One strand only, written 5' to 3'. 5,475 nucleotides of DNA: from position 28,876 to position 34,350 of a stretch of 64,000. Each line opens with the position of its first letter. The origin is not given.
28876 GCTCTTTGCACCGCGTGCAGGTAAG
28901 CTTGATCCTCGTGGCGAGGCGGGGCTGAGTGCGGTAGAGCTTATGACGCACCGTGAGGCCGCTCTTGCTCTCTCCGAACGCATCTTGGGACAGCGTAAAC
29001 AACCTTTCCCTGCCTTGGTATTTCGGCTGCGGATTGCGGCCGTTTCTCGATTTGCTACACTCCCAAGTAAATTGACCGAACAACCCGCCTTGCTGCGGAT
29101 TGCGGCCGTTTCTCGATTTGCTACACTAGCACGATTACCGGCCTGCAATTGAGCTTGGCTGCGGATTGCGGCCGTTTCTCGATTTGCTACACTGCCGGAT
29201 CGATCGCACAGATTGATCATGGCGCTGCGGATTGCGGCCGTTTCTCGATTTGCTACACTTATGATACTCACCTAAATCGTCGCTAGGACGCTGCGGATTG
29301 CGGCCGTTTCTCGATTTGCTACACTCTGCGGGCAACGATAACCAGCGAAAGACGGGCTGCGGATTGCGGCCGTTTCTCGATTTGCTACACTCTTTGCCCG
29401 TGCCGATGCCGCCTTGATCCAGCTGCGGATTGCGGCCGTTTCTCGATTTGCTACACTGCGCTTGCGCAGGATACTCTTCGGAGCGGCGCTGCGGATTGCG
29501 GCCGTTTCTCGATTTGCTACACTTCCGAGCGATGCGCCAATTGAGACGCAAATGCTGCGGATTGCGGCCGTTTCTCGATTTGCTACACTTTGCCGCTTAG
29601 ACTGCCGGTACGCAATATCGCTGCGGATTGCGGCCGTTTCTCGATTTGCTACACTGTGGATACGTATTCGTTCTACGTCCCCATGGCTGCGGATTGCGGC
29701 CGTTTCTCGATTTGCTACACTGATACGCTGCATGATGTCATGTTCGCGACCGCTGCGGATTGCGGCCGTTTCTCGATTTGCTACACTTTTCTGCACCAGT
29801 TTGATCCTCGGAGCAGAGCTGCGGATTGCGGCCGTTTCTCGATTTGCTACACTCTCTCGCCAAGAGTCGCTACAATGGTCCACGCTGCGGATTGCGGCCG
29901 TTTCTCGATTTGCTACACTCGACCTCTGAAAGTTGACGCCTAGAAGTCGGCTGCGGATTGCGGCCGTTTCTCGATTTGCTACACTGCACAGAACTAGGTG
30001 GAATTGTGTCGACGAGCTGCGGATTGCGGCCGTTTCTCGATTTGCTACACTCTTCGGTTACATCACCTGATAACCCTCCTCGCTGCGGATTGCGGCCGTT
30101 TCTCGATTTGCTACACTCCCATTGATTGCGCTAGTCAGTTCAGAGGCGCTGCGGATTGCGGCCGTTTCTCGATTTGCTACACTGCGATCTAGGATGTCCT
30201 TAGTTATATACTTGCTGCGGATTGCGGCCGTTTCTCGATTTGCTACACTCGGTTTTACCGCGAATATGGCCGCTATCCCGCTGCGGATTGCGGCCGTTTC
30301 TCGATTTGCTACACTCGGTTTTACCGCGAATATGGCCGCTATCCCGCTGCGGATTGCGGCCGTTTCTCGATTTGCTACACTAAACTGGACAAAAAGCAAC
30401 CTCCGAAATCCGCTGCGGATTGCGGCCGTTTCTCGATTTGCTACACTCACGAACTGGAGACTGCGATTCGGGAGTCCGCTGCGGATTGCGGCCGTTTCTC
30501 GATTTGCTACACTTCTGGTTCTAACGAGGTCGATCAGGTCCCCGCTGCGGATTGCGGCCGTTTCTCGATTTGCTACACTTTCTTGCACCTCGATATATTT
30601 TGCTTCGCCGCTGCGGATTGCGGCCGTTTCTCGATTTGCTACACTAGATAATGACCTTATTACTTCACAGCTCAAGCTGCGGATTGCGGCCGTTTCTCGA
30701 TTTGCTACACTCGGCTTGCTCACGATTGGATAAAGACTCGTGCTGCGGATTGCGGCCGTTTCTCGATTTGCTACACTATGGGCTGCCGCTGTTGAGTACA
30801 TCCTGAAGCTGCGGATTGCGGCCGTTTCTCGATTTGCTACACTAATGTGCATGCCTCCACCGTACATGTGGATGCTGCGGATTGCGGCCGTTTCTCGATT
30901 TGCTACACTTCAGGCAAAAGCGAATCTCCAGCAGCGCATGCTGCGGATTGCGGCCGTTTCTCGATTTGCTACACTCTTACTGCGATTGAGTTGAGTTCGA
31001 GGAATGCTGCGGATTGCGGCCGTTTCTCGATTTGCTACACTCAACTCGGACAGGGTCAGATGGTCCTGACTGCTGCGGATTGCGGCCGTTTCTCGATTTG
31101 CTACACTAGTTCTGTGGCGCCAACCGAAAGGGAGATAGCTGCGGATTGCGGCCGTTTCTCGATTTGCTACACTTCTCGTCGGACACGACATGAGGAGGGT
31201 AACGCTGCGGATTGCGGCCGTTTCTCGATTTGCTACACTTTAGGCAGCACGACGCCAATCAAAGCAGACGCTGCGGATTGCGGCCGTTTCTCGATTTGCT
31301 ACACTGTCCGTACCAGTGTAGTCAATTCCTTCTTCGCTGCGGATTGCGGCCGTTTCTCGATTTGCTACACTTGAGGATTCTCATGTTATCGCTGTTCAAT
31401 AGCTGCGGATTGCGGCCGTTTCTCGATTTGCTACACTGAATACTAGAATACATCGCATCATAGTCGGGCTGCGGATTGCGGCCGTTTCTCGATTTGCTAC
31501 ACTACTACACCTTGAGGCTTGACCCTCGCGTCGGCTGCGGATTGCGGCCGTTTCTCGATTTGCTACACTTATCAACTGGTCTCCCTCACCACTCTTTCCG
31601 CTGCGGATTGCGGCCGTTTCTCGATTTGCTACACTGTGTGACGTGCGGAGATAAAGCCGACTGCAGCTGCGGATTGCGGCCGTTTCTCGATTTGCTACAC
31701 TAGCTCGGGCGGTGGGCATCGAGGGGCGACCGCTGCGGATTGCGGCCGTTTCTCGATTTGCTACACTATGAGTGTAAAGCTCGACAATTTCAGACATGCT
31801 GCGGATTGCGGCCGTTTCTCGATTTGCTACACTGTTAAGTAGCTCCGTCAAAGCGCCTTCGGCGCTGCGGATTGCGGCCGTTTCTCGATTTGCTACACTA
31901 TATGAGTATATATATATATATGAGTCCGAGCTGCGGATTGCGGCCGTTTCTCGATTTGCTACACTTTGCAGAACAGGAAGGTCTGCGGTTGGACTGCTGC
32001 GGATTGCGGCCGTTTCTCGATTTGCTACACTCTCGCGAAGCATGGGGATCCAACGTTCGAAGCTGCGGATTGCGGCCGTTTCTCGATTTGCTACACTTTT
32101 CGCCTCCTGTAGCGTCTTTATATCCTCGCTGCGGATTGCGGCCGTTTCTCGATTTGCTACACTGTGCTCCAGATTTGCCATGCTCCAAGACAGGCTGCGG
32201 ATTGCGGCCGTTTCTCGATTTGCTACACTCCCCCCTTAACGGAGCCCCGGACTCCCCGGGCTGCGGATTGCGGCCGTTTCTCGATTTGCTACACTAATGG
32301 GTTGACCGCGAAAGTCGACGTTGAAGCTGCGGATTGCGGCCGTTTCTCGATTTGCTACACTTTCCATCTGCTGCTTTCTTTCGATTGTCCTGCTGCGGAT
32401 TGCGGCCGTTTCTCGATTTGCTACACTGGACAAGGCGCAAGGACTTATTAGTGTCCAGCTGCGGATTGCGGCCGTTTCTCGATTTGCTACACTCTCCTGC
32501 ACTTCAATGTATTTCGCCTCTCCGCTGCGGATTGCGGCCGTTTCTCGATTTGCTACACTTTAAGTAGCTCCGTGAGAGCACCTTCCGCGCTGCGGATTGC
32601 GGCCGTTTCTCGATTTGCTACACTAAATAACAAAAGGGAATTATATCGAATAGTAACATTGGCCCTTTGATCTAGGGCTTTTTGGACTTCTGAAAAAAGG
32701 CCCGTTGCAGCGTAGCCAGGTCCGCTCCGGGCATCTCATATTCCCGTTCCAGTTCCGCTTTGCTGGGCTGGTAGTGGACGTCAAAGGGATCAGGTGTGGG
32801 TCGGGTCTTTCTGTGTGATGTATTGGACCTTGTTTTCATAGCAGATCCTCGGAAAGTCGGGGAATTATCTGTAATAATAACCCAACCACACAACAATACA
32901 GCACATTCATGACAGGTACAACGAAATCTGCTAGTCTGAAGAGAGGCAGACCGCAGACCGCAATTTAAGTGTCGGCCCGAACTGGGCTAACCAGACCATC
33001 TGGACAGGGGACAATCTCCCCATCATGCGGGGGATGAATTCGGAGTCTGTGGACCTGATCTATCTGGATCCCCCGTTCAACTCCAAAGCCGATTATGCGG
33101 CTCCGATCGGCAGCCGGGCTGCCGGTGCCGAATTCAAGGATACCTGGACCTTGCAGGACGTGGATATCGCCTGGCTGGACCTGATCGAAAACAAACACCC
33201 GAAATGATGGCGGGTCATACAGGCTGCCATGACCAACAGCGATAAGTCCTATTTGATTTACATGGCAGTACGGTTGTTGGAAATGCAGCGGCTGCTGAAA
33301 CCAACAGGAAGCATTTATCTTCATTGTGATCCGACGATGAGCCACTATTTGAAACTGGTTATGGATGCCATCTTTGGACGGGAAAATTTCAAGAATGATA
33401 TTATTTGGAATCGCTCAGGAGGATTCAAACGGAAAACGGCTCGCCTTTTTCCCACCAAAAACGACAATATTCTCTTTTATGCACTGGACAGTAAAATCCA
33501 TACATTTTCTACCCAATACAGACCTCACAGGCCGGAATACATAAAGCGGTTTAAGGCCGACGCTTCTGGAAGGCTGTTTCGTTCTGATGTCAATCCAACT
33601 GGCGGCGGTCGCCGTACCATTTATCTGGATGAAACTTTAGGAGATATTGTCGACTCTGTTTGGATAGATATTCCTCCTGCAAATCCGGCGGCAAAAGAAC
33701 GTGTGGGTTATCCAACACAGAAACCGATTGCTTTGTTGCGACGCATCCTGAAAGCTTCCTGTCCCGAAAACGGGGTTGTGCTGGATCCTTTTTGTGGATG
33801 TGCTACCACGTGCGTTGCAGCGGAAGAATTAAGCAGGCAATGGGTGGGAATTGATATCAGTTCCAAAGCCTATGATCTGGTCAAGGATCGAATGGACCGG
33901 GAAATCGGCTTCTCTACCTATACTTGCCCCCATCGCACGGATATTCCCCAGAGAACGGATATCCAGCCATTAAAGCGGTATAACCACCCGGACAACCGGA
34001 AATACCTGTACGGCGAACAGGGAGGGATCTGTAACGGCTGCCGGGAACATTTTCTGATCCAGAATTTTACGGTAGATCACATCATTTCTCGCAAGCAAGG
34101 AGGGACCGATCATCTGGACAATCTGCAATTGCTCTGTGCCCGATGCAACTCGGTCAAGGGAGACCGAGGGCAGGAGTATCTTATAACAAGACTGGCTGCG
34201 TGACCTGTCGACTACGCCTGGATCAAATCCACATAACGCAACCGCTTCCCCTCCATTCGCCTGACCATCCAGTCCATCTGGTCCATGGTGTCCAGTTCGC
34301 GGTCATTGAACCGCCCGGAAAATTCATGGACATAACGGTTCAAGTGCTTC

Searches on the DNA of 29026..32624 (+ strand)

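Call 46: search_dna_similar(query=window:29026-32624:+, collection=phages, mode=distant, max_evalue=1, max_rows=15)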
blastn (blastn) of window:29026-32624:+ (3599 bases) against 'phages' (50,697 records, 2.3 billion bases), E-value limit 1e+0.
No match.

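Call 59: search_dna_similar(query=window:29026-32624:+, collection=plasmids, mode=distant, max_evalue=1, max_rows=10)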
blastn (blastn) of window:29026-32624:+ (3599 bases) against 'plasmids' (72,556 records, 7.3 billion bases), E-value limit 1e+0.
Records with a match: 3; places in all: 3; records where one place covers at least 80% of the query: 0.
Best place of each record, by identity: 80-90% 3.
By first word of the organism name: Sinorhizobium 2; Streptomyces 1.
By predicted mobility (MOB-suite, as given by PLSDB): conjugative 2; non-mobilizable 1.
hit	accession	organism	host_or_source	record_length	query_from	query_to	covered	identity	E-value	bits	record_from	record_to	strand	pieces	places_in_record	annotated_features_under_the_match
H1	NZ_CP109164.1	Streptomyces sp. NBC_01727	-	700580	2681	2732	1%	81.8%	3e-1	46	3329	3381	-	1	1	LysR family transcriptional regulator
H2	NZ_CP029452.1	Sinorhizobium fredii CCBAU 25509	Glycine soja,cell culture,plant root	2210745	714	751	1%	89.5%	7e-3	52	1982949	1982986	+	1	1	record has no annotation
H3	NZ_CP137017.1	Sinorhizobium fredii GR64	Phaseolus vulgaris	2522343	714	751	1%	89.5%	7e-3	52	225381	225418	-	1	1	record has no annotation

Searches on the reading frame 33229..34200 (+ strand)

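Call 10: search_protein_families(library=ncbifam, proteins=[window:33229-34200:+])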
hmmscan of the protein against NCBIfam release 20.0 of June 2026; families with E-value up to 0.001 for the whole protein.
window:33229-34200:+ (324 aa): 5 families
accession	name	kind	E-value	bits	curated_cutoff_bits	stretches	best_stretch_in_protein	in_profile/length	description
NF008572.0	PRK11524.1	equivalog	1e-17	64.2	292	1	157-223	191-257/294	adenine-specific DNA-methyltransferase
NF050803.1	DnaMtaseCcrMCaul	equivalog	5.4e-15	55.2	830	1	159-225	184-250/350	adenine-specific DNA-methyltransferase CcrM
NF010253.0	PRK13699.1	subfamily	1.3e-09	38.1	244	1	161-221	144-204/226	DNA methyltransferase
NF040563.1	guided_IscB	equivalog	3.7e-09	36.2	175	1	256-318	183-243/314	RNA-guided endonuclease IscB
NF049971.1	CRISPR_Cas9d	exception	3.5e-07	29.3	375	1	258-313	538-596/986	type II CRISPR RNA-guided endonuclease Cas9d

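Call 52: search_protein_families(library=pfam, proteins=[window:33229-34200:+], max_evalue=0.001)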
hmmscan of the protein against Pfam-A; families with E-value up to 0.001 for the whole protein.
window:33229-34200:+ (324 aa): 4 families
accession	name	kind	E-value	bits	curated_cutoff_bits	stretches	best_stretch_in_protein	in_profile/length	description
PF01555.25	N6_N4_Mtase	-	1.5e-38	133.4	26.7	1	4-219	24-220/221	DNA methylase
PF01844.29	HNH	-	2.2e-14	53.7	21.4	1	268-313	1-47/47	HNH endonuclease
PF14279.12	HNH_5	-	4.2e-11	43.1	27.5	1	268-319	1-52/56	HNH endonuclease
PF02945.21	Endonuclease_7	-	0.00044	20.5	23.6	1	251-313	8-66/82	Recombination endonuclease VII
